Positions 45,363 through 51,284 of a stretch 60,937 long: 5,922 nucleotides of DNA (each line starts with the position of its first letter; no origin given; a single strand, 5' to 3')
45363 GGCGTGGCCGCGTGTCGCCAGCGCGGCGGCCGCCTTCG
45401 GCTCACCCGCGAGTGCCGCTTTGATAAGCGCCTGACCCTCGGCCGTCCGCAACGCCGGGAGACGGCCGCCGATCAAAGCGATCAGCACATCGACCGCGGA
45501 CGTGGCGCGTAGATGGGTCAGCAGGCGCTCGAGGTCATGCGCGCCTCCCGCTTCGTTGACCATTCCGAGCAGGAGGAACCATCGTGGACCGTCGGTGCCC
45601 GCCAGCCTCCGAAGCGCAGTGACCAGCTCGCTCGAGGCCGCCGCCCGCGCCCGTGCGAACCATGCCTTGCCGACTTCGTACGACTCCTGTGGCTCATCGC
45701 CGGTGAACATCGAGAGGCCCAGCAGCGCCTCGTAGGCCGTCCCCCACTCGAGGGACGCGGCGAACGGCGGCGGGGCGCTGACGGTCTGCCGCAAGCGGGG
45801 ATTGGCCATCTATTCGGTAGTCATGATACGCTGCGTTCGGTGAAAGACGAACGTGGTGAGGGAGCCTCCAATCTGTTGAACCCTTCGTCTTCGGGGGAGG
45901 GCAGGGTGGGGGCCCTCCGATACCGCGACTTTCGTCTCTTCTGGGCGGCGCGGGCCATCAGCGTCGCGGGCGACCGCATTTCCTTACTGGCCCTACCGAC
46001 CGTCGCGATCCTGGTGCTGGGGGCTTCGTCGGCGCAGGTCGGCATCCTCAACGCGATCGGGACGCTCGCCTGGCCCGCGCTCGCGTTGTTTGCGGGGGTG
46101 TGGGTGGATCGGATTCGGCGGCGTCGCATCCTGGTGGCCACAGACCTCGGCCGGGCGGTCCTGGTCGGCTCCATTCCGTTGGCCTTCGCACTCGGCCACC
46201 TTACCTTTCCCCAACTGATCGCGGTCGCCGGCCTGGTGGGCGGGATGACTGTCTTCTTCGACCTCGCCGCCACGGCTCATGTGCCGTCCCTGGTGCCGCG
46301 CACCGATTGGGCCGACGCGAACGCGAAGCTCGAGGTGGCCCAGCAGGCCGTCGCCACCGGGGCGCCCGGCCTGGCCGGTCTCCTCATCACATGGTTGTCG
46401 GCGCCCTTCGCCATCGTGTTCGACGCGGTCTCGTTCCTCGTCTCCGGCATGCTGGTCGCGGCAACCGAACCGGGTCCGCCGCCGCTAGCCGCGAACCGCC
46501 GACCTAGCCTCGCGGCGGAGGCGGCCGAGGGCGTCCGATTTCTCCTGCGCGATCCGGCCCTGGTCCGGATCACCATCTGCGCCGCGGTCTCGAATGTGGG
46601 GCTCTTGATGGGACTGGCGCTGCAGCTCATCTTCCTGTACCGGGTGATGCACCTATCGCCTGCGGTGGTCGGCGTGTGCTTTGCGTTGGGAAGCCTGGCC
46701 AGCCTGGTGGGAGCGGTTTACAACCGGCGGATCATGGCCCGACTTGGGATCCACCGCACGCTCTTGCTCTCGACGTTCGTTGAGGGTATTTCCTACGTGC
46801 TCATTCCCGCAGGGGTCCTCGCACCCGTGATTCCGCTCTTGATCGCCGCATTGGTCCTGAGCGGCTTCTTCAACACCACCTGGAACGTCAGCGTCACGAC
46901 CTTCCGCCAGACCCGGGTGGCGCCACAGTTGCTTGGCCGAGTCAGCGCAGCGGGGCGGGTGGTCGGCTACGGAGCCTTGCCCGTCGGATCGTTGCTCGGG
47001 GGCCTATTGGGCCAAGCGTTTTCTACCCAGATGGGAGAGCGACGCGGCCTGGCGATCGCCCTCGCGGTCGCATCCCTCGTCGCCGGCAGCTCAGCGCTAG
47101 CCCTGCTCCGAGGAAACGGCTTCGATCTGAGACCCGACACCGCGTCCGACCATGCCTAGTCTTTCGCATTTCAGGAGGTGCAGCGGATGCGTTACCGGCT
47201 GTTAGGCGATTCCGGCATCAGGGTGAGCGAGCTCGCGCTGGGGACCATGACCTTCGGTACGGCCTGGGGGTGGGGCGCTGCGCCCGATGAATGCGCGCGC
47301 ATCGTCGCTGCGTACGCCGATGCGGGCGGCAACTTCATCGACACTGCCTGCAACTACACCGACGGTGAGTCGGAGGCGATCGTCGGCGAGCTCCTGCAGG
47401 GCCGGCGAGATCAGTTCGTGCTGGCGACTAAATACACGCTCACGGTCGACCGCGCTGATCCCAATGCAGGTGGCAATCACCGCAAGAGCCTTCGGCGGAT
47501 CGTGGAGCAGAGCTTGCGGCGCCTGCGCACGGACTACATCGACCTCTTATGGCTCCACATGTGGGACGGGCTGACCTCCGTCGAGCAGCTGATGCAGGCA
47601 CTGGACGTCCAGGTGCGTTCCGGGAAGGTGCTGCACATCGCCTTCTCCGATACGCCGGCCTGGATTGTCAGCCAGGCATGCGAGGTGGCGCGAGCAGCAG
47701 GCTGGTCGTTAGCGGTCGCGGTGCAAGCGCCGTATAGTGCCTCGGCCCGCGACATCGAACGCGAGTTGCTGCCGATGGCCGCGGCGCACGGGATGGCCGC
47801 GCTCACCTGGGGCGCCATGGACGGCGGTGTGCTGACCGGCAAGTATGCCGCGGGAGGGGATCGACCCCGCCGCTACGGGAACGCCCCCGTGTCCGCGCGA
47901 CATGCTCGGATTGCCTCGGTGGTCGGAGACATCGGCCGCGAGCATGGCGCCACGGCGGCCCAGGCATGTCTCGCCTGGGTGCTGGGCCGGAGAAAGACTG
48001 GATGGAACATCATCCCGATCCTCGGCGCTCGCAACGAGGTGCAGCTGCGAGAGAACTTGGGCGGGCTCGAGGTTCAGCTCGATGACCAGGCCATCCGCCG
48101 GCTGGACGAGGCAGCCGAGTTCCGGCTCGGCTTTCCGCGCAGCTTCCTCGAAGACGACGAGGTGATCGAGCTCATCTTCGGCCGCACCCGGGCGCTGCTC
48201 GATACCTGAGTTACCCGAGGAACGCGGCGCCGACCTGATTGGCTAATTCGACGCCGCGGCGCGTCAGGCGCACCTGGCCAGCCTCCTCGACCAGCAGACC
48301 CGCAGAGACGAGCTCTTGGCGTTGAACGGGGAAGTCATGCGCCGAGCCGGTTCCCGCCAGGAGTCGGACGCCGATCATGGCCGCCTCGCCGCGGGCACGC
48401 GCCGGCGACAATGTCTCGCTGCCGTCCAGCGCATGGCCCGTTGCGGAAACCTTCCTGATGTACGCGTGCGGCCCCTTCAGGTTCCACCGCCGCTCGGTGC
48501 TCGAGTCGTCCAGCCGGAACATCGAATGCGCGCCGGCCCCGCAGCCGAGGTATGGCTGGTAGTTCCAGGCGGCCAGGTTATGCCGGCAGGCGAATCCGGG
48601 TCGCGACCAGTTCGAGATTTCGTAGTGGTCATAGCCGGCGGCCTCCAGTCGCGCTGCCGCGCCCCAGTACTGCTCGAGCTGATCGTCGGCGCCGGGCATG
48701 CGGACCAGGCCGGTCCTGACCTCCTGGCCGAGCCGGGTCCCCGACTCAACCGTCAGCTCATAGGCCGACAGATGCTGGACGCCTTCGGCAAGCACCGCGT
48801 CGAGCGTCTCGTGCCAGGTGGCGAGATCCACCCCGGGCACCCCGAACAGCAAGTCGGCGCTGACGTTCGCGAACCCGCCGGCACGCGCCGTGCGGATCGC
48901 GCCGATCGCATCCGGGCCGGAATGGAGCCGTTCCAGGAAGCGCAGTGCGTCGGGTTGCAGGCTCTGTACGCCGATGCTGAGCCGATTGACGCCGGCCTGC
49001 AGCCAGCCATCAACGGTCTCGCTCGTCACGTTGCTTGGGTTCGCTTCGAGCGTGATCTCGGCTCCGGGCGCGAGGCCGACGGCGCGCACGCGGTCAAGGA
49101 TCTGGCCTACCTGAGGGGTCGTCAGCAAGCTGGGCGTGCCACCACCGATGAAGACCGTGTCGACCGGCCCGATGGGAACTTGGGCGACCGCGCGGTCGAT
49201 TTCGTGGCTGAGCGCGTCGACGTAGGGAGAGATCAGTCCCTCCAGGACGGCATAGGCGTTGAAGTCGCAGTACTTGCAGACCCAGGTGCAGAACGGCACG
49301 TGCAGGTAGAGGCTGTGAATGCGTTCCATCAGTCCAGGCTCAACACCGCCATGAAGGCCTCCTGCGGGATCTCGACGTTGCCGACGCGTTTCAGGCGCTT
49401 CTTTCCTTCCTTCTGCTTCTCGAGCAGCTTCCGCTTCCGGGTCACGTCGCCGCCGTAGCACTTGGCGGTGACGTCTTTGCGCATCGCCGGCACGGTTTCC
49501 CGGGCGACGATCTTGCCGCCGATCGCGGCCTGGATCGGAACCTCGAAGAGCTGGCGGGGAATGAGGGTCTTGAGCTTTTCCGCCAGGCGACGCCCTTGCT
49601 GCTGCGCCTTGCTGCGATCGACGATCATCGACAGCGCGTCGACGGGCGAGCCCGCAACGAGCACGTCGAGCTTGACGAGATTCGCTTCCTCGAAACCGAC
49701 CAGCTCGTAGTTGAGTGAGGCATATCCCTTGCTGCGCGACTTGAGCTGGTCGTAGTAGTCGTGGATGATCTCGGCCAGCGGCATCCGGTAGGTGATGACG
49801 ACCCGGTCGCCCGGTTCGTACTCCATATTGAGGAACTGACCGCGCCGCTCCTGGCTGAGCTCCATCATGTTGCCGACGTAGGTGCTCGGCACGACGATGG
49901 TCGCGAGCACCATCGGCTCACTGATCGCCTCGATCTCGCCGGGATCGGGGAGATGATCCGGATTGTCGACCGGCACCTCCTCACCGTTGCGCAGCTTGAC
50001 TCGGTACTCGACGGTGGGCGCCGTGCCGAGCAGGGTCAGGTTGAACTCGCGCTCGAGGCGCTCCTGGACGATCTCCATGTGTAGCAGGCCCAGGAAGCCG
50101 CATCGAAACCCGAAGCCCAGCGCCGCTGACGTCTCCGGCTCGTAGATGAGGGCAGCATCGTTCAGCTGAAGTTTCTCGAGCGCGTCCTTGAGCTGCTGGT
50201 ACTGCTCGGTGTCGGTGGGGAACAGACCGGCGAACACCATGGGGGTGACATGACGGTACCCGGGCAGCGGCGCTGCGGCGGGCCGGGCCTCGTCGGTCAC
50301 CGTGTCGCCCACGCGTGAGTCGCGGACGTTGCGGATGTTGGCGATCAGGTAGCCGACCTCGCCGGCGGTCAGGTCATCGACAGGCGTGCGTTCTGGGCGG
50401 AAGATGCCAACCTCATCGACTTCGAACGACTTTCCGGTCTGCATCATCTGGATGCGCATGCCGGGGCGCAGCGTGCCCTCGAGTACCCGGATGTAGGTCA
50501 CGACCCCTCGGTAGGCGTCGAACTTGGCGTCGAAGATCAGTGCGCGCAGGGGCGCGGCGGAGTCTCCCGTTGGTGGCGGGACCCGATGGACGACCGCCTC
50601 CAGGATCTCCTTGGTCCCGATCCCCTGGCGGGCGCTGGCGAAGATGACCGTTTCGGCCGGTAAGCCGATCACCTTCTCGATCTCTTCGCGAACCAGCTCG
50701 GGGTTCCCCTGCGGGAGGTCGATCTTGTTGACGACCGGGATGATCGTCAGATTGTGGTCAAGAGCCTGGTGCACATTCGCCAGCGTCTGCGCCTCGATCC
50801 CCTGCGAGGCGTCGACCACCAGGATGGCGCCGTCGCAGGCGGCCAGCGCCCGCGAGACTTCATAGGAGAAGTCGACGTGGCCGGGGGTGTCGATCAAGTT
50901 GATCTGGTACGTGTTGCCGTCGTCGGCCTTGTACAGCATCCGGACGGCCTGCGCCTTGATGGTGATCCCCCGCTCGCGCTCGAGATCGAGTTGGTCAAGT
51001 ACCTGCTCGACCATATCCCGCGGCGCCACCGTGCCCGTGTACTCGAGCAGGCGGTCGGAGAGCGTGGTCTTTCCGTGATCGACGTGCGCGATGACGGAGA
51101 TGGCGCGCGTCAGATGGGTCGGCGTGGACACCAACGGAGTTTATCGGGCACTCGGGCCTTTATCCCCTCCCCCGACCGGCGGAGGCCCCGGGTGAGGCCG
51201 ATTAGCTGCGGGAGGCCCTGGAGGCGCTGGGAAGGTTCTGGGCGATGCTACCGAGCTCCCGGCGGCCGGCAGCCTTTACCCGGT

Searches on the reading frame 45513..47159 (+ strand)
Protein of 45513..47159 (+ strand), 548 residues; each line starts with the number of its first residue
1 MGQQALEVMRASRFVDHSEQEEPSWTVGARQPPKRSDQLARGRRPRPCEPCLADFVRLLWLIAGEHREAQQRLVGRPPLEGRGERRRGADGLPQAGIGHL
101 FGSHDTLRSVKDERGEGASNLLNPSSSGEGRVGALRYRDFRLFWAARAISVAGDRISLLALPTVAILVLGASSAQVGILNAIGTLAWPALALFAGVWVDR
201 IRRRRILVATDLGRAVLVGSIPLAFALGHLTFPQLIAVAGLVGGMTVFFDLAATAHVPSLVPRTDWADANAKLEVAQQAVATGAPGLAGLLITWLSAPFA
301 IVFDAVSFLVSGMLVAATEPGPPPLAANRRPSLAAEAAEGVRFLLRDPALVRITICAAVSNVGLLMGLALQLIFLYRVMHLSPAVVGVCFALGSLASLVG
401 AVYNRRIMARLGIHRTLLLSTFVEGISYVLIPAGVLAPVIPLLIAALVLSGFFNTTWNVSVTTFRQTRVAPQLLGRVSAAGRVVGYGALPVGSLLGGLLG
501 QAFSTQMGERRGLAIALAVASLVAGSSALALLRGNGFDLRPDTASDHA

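Call 63: search_protein_families(library=pfam, proteins=[window:45513-47159:+], max_evalue=0.00001)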
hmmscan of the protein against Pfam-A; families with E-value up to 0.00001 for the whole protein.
window:45513-47159:+ (548 aa): 3 families
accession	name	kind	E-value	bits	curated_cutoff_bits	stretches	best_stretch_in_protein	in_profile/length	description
PF07690.21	MFS_1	-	1.1e-25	90.8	33.4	1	144-486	2-340/347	Major Facilitator Superfamily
PF05977.19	MFS_3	-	1.8e-13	50.3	27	1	135-525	7-391/524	Transmembrane secretion effector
PF12832.13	MFS_1_like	-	1.7e-06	27.8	25.2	1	333-506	198-368/373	MFS_1 like family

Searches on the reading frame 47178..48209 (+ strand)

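Call 63: search_protein_families(library=pfam, proteins=[window:47178-48209:+], max_evalue=0.00001)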
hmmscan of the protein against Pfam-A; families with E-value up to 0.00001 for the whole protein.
window:47178-48209:+ (343 aa): 1 family
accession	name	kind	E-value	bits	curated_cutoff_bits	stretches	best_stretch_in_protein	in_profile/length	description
PF00248.27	Aldo_ket_red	-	8.4e-65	219.1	24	1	18-313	1-290/291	Aldo/keto reductase family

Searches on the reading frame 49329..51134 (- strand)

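Call 63: search_protein_families(library=pfam, proteins=[window:49329-51134:-], max_evalue=0.00001)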
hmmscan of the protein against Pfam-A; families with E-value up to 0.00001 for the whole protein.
window:49329-51134:- (601 aa): 5 families
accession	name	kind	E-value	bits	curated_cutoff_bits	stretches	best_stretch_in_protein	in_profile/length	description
PF00009.33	GTP_EFTU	-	3.2e-56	190.3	26.5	1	9-186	3-187/188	Elongation factor Tu GTP binding domain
PF06421.17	LepA_C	-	6.9e-51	171.3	29.7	1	494-599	2-107/107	GTP-binding protein LepA C-terminus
PF00679.30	EFG_C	-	1e-23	83.6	27.9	1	404-490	2-87/89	Elongation factor G C-terminus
PF03144.31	GTP_EFTU_D2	-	4.5e-15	56.3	30.3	1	210-280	1-73/73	Elongation factor Tu domain 2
PF22042.2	EF-G_D2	-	1.4e-08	35.1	27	1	195-280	1-82/84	Elongation factor G domain 2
